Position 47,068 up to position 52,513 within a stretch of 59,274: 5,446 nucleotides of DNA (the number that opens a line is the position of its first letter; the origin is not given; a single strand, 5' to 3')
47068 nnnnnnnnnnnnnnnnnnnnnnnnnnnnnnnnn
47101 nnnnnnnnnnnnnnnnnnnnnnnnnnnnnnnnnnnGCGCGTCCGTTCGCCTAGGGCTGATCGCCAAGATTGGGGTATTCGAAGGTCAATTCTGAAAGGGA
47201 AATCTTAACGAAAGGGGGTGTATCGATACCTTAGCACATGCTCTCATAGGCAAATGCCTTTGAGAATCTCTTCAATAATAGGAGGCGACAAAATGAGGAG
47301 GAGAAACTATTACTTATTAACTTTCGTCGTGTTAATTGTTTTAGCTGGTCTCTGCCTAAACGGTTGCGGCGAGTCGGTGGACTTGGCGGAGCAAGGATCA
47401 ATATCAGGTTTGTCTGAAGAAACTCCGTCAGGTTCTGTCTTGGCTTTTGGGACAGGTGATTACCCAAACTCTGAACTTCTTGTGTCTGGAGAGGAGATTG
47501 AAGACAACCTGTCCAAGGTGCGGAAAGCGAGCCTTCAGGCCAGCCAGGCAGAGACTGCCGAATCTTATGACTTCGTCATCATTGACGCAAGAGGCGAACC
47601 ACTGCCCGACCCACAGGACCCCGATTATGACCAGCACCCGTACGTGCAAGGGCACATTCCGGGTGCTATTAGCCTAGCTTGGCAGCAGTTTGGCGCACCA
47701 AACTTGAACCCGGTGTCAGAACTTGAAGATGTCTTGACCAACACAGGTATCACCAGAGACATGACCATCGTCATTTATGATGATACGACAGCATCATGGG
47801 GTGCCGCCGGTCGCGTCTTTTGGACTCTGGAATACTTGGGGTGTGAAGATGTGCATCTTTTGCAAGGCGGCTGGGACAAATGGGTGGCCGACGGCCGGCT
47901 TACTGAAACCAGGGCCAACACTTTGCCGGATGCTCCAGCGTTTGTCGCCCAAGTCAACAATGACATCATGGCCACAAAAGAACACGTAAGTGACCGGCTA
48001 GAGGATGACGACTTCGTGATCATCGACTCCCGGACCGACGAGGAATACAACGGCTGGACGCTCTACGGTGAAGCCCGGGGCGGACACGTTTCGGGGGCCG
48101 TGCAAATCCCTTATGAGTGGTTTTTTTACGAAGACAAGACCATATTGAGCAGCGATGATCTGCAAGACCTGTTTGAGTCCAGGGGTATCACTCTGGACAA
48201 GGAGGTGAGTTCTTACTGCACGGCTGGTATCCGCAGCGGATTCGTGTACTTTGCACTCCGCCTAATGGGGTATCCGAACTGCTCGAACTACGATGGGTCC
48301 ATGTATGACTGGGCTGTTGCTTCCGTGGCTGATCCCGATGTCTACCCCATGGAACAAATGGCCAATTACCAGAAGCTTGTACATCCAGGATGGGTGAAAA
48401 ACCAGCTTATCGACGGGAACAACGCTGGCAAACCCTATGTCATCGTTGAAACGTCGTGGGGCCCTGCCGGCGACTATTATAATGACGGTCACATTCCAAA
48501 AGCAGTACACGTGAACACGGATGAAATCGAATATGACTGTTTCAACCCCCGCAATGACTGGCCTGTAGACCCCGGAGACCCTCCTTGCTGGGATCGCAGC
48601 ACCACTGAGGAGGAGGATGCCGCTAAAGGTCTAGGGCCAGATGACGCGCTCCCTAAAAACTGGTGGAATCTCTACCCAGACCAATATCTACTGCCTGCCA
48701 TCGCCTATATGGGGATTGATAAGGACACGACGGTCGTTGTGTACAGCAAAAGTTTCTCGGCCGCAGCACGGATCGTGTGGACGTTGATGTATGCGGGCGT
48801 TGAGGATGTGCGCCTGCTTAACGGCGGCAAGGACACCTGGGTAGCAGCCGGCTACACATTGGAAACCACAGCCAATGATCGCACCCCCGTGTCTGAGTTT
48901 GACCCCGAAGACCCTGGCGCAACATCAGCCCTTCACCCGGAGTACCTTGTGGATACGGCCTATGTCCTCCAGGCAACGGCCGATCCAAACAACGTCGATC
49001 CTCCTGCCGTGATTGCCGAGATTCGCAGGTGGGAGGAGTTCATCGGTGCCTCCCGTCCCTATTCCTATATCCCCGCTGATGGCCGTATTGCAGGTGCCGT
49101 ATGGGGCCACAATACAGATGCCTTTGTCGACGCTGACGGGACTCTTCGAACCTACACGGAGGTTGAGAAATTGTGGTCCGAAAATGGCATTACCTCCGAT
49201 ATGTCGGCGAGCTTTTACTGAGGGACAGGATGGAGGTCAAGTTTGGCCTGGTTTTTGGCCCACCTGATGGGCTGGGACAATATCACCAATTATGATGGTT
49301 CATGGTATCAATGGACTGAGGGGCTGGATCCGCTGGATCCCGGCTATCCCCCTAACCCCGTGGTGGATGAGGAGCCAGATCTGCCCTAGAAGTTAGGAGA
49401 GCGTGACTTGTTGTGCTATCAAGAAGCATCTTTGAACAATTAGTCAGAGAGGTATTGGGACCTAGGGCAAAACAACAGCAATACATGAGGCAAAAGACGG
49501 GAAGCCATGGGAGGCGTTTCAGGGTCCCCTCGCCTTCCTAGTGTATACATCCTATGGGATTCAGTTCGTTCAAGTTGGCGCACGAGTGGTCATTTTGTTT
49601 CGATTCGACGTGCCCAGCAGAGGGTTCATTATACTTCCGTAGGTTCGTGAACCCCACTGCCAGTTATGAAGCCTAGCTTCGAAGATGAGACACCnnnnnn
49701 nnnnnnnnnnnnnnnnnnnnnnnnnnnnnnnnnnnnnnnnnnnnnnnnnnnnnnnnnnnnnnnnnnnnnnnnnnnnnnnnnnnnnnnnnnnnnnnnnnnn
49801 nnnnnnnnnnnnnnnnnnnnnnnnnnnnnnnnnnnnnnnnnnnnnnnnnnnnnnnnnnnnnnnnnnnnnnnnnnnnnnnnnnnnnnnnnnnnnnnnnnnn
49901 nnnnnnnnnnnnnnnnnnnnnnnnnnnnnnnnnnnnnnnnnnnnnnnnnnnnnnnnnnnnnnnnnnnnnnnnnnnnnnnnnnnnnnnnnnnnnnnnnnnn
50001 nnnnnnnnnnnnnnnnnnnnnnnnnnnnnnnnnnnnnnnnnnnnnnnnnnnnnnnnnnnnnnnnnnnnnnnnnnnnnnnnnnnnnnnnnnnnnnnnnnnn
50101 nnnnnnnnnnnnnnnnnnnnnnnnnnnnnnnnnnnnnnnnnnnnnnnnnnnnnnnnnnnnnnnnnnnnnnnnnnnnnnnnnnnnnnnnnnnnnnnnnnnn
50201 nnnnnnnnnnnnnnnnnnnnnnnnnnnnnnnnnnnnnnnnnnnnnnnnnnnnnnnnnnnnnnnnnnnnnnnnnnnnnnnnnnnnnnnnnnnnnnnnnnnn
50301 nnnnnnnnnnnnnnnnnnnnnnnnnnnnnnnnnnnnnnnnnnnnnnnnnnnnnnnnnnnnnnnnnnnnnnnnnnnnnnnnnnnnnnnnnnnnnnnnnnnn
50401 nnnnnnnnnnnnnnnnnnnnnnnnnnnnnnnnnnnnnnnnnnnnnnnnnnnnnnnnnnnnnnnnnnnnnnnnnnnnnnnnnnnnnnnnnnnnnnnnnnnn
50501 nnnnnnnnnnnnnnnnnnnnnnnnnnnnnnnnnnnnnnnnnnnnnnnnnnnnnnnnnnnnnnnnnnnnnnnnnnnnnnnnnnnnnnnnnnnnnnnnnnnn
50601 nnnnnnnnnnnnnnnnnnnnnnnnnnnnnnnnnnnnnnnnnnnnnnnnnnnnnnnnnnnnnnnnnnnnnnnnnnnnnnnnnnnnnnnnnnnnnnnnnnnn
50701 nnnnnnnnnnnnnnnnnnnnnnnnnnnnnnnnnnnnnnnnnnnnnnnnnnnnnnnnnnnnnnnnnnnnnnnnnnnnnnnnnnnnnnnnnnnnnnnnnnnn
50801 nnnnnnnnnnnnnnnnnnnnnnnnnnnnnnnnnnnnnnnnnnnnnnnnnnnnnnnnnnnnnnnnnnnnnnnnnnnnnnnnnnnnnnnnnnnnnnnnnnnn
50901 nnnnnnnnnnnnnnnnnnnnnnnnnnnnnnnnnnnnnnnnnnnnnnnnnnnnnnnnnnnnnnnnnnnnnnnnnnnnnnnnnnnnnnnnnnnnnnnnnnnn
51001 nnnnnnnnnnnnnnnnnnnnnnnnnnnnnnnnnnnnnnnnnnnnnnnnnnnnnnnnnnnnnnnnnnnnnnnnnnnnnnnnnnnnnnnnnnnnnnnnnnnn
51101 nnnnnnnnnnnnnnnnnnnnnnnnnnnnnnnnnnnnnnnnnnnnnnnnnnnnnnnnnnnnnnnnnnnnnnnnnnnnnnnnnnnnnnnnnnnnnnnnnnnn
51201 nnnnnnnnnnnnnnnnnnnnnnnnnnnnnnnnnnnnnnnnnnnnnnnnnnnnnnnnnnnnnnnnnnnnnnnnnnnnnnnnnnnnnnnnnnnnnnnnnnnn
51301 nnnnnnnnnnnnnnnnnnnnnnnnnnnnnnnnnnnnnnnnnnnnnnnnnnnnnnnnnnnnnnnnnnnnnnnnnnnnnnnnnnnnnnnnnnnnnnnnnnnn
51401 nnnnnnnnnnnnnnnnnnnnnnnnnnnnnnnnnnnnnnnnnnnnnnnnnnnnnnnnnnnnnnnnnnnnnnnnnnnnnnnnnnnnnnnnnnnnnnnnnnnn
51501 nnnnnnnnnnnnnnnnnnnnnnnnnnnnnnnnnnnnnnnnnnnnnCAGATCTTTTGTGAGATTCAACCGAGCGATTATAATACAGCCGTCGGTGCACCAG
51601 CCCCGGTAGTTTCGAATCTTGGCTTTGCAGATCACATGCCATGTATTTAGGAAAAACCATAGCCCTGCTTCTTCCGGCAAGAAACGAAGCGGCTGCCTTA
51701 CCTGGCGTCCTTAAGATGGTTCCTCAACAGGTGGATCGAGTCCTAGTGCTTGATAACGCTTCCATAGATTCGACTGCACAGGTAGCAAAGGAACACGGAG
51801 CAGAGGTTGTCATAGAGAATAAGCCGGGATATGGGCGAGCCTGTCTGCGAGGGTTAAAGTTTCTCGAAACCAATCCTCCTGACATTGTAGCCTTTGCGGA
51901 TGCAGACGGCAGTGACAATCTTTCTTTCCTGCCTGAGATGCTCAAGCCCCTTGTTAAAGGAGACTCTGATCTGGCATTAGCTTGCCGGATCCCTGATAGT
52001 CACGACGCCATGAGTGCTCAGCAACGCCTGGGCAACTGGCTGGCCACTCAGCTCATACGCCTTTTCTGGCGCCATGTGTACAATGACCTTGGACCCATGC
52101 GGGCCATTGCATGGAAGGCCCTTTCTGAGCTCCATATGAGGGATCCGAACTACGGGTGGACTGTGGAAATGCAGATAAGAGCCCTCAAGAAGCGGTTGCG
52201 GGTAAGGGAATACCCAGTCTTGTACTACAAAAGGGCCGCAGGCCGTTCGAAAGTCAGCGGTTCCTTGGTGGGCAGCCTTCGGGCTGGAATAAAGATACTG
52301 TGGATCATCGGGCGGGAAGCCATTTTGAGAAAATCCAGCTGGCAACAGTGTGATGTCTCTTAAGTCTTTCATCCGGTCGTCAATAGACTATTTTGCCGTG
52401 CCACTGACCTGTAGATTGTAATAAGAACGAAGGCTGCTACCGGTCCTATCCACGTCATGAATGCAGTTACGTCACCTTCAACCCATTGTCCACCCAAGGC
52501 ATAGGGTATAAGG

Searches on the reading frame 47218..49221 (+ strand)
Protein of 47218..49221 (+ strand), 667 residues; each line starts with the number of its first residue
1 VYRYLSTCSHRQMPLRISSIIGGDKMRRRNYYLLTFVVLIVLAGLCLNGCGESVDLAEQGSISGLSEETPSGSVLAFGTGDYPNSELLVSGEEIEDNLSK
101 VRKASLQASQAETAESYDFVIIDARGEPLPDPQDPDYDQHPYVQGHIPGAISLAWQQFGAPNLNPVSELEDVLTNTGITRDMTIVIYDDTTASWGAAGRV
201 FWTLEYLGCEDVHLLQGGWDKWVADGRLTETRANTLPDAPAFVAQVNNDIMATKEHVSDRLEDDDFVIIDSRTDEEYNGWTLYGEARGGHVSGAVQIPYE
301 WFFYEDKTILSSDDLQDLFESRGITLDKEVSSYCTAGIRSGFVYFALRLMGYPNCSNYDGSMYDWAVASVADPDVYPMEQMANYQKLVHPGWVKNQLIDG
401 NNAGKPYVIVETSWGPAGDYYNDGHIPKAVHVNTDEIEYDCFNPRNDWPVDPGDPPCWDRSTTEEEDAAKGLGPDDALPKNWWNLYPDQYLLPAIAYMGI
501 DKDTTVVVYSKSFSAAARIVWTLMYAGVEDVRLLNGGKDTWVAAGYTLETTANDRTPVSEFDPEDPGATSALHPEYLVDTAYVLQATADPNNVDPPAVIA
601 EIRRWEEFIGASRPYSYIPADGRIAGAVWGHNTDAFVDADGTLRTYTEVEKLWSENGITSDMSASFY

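Call 7: search_protein_families(library=pfam, proteins=[window:47218-49221:+], max_evalue=0.001)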
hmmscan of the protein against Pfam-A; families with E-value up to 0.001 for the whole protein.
window:47218-49221:+ (667 aa): 1 family
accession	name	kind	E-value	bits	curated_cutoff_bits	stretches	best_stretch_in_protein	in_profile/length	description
PF00581.25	Rhodanese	-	2.9e-45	153.3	22.2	3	255-366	3-100/102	Rhodanese-like domain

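Call 14: search_protein_families(library=ncbifam, proteins=[window:47218-49218:+], max_evalue=0.001)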
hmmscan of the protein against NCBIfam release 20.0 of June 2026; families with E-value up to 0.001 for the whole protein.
window:47218-49218:+ (667 aa): 6 families
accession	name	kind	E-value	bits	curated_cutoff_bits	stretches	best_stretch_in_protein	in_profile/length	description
NF008557.0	PRK11493.1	equivalog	3.6e-36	124.7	250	2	111-367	13-271/281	3-mercaptopyruvate sulfurtransferase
NF040901.1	SeO3_TeO2_ExtH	equivalog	9.3e-18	64.4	200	3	495-552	122-185/430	selenite/tellurite reduction operon rhodanese-like protein ExtH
NF041203.1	rhodanese_LYCAU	equivalog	8.3e-12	44.9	115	0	500-549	73-124/126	rhodanese-related (seleno)protein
NF045521.1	rhoda_near_glyco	subfamily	1.6e-09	37.7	145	1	264-368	30-111/144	rhodanese homology domain-containing protein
NF006444.0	PRK08762.1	equivalog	1.3e-08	33.9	449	0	313-385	55-129/387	molybdopterin-synthase adenylyltransferase MoeB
NF005902.0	PRK07878.1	equivalog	0.00095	18.2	647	0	253-367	290-383/392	adenylyltransferase/sulfurtransferase MoeZ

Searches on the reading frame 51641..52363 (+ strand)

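Call 7: search_protein_families(library=pfam, proteins=[window:51641-52363:+], max_evalue=0.001)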
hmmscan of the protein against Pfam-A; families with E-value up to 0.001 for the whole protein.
window:51641-52363:+ (240 aa): 2 families
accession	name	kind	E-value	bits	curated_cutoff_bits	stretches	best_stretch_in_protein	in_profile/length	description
PF00535.33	Glycos_transf_2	-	2e-13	51.1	23.3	1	10-130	3-129/168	Glycosyl transferase family 2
PF13704.12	Glyco_tranf_2_4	-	0.00025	21.9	27.5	1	14-89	1-81/98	Glycosyl transferase family 2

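Call 14: search_protein_families(library=ncbifam, proteins=[window:51641-52363:+], max_evalue=0.001)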
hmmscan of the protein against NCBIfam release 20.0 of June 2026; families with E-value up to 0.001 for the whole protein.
window:51641-52363:+ (240 aa): 6 families
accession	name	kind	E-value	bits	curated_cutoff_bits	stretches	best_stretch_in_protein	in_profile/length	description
TIGR04182.1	glyco_TIGR04182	equivalog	9.4e-29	100.7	325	1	7-228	2-219/293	S-layer glycoprotein N-glycosyltransferase AglJ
NF041391.1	DPhHxTase_Halo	equivalog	1.9e-18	66.3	375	1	14-205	4-192/213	dolichyl-phosphate hexose transferase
NF010496.0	PRK13915.1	equivalog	2.1e-12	46.7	262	1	4-108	30-146/307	glucosyl-3-phosphoglycerate synthase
NF058614.1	PPMAGASynPpgS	equivalog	1.4e-10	41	370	1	9-203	4-208/226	polyprenyl-phospho-N-acetylgalactosaminyl synthase PpgS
TIGR03965.1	mycofact_glyco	equivalog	5.3e-05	22.3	280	1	6-112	75-187/467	mycofactocin biosynthesis glycosyltransferase MftF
TIGR04283.1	glyco_like_mftF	equivalog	0.00013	21.7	182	1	9-71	3-67/221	TIGR04283 family arsenosugar biosynthesis glycosyltransferase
